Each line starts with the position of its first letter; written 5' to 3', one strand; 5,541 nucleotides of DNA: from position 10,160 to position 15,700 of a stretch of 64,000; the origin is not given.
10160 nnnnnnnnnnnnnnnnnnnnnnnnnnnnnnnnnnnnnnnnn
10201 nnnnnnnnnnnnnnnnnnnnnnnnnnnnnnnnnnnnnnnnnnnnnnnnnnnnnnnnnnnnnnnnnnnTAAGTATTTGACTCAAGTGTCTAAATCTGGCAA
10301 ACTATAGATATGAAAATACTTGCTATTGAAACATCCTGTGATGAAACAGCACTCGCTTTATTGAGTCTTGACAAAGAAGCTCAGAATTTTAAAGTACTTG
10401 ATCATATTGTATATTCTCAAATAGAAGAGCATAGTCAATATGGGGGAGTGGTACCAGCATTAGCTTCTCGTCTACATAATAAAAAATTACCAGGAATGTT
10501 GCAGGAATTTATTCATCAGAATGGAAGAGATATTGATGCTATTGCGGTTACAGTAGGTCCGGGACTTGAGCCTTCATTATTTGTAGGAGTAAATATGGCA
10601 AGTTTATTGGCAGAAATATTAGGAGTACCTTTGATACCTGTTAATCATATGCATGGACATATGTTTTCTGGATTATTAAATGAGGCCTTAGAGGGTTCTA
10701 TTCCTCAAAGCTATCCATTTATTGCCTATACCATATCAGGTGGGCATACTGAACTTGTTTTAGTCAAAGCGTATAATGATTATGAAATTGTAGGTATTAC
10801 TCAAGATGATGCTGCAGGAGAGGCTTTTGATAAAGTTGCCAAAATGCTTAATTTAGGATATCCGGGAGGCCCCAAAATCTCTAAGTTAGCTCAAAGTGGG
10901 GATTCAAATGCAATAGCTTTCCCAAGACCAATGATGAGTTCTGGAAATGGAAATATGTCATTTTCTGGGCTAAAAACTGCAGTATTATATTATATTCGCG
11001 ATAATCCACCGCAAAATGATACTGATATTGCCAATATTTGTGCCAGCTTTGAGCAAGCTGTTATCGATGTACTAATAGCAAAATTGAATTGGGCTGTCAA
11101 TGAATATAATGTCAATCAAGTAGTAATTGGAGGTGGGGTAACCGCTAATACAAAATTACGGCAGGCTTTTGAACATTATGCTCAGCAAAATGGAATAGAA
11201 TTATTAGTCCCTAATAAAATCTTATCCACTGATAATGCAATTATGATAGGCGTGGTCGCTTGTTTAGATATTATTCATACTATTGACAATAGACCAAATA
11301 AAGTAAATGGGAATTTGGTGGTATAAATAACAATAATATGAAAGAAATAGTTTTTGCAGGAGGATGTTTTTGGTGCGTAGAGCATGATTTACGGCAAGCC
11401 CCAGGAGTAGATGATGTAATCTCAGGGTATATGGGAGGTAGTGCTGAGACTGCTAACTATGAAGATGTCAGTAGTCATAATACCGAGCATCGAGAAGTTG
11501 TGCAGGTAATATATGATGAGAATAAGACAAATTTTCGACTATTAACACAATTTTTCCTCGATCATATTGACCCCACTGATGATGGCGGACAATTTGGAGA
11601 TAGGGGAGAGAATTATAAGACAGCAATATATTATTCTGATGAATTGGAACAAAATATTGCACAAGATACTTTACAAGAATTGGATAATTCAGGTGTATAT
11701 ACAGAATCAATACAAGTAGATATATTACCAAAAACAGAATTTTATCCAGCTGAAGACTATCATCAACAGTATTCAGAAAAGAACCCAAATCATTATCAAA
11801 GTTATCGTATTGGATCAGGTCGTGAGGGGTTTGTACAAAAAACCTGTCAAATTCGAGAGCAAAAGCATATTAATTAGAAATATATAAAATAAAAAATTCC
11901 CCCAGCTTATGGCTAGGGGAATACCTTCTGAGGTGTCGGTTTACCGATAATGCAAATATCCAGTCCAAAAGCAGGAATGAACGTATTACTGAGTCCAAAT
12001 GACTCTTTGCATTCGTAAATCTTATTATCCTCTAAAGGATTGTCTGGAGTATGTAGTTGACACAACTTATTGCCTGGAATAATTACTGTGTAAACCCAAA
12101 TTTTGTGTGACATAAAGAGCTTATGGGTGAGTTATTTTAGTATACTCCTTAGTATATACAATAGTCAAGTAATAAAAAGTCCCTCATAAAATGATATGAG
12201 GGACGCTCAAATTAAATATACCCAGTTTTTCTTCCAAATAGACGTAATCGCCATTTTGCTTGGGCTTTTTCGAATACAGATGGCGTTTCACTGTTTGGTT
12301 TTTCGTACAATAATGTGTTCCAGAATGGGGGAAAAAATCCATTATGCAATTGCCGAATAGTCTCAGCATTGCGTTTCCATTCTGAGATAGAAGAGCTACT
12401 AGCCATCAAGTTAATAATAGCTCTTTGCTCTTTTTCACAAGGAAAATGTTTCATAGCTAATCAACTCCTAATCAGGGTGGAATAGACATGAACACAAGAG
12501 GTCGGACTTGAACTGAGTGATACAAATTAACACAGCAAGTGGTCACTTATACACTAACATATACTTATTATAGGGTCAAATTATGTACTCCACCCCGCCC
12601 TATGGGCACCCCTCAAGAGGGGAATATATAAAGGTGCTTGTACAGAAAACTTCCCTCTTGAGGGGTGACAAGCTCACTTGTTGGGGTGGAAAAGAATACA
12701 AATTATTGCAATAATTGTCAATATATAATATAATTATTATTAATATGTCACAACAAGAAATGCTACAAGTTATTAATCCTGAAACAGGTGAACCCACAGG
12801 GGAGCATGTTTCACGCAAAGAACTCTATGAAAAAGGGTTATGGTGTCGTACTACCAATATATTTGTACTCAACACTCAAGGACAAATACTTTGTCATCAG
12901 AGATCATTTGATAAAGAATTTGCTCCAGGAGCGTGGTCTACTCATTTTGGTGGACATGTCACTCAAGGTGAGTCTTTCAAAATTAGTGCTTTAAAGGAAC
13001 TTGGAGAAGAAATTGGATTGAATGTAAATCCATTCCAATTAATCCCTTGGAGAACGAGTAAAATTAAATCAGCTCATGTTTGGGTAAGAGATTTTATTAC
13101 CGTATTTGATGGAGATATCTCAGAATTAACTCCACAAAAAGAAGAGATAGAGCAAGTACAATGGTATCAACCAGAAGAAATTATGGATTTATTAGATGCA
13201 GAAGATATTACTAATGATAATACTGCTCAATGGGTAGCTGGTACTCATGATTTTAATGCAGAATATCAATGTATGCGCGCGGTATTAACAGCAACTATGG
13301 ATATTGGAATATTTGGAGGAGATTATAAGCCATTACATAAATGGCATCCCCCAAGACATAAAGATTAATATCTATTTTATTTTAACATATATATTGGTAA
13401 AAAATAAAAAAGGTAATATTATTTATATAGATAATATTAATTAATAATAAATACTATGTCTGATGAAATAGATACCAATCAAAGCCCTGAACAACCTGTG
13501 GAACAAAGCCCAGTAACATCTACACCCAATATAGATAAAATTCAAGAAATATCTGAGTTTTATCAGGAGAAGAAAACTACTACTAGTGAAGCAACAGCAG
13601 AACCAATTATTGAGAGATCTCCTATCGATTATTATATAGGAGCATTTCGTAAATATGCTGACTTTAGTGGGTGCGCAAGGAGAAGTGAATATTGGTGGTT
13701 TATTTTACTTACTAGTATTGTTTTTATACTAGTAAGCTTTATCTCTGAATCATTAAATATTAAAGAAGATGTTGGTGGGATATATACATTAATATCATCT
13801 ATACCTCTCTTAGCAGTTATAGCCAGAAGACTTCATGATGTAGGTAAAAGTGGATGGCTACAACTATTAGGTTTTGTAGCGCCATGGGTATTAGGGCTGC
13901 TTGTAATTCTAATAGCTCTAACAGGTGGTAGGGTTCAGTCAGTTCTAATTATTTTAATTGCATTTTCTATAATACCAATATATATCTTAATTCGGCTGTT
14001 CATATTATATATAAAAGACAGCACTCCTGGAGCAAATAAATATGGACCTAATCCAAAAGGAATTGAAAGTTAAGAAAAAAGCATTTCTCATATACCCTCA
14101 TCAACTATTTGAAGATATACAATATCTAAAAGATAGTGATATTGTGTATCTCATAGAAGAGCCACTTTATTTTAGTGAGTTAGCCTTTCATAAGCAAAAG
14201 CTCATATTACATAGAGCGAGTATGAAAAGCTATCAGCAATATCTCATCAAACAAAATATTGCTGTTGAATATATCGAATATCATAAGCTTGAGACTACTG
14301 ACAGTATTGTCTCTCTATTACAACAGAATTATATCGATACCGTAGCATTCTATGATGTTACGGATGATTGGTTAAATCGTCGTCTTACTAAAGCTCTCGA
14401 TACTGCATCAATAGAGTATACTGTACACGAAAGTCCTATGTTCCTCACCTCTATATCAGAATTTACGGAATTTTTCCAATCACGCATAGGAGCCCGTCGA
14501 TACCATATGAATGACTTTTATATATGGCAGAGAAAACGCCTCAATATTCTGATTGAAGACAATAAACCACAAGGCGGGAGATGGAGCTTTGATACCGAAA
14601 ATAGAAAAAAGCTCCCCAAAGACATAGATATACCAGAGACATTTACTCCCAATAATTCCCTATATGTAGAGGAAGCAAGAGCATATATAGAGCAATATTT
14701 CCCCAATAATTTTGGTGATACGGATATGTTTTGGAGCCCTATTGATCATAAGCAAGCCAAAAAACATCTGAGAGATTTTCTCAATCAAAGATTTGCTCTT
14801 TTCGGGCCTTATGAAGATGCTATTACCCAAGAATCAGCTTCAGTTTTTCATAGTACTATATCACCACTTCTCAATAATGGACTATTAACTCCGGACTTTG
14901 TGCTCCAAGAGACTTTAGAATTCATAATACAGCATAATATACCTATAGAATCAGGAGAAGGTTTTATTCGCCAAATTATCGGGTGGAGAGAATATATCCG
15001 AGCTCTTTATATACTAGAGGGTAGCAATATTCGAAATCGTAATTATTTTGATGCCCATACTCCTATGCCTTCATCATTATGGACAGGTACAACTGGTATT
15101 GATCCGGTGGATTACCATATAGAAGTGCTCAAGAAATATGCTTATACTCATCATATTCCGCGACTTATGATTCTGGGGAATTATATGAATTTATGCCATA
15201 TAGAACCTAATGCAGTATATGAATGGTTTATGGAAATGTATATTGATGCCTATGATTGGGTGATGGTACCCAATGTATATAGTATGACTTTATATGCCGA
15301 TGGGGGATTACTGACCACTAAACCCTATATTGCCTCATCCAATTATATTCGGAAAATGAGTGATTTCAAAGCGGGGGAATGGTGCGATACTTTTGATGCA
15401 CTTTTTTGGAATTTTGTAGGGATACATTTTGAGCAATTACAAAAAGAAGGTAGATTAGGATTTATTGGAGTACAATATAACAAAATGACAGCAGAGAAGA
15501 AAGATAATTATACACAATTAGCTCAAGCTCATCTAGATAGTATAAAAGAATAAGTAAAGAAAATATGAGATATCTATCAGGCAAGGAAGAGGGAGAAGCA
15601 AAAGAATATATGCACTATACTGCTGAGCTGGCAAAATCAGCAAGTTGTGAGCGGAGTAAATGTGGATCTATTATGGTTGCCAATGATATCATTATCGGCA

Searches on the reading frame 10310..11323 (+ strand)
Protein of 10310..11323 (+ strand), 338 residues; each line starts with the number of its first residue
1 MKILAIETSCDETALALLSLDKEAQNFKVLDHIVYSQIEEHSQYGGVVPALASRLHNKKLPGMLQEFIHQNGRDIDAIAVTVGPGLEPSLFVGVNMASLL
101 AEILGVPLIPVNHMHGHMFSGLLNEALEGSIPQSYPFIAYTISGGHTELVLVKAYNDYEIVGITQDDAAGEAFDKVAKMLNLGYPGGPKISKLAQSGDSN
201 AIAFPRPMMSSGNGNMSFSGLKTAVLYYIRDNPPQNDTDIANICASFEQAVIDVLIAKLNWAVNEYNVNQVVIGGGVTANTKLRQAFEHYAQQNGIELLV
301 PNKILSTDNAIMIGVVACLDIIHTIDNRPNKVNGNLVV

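Call 15: search_protein_families(library=pfam, proteins=[window:10310-11323:+], max_evalue=0.00001)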
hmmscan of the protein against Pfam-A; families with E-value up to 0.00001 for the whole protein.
window:10310-11323:+ (338 aa): 2 families
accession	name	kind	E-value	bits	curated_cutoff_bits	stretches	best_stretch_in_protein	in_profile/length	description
PF00814.31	TsaD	-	1.6e-82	277.6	24.8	1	28-314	1-263/264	tRNA N6-adenosine threonylcarbamoyltransferase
PF22521.2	HypF_C_2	-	2.4e-09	37.8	27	1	235-314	161-240/241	Carbamoyltransferase, Kae1-like Domain, second subdomain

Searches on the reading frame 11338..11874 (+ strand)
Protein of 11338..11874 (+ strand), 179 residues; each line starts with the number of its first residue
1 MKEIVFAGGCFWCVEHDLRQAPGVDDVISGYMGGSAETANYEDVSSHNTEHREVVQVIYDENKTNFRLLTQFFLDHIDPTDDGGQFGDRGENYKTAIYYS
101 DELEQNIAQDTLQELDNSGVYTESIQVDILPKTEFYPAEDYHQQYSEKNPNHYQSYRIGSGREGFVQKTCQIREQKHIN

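Call 16: search_protein_families(library=pfam, proteins=[window:11338-11874:+], max_evalue=0.00001)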
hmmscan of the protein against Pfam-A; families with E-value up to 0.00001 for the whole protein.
window:11338-11874:+ (179 aa): 1 family
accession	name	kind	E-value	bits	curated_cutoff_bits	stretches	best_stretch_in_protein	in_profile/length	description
PF01625.27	PMSR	-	4.4e-55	186.6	23.7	1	3-154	1-152/153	Peptide methionine sulfoxide reductase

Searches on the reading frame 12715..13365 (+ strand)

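Call 16: search_protein_families(library=pfam, proteins=[window:12715-13365:+], max_evalue=0.00001)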
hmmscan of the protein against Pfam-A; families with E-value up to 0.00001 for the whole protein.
window:12715-13365:+ (217 aa): 1 family
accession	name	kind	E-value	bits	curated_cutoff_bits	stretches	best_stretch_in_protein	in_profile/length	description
PF00293.34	NUDIX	-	2.2e-17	63.7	21.1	1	45-168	4-128/134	NUDIX domain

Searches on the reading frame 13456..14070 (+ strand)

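Call 16: search_protein_families(library=pfam, proteins=[window:13456-14070:+], max_evalue=0.00001)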
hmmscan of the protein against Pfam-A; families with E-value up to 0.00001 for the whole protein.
window:13456-14070:+ (205 aa): 1 family
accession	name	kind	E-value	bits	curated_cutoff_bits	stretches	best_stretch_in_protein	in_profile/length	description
PF05656.20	DUF805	-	8.3e-23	81.4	25.7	1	67-198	1-111/111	Protein of unknown function (DUF805)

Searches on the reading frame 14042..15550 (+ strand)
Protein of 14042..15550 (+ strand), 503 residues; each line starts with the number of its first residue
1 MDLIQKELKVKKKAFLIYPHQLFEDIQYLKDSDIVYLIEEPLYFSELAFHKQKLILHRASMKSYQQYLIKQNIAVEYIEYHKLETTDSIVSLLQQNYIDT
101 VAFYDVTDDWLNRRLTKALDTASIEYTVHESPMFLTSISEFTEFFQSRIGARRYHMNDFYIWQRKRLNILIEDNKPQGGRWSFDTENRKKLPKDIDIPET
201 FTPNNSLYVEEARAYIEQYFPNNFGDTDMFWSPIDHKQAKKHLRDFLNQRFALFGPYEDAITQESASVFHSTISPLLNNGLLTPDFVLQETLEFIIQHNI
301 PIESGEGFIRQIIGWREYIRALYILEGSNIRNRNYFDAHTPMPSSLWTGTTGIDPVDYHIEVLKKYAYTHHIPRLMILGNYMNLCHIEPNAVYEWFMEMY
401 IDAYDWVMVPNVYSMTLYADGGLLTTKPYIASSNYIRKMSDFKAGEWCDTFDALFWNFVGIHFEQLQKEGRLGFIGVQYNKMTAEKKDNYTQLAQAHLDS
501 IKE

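Call 16: search_protein_families(library=pfam, proteins=[window:14042-15550:+], max_evalue=0.00001)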
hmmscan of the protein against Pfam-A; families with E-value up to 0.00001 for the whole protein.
window:14042-15550:+ (503 aa): 1 family
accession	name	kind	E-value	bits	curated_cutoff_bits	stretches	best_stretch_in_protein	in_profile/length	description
PF04244.19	DPRP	-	1e-55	189.4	22.1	1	16-230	2-222/224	Deoxyribodipyrimidine photo-lyase-related protein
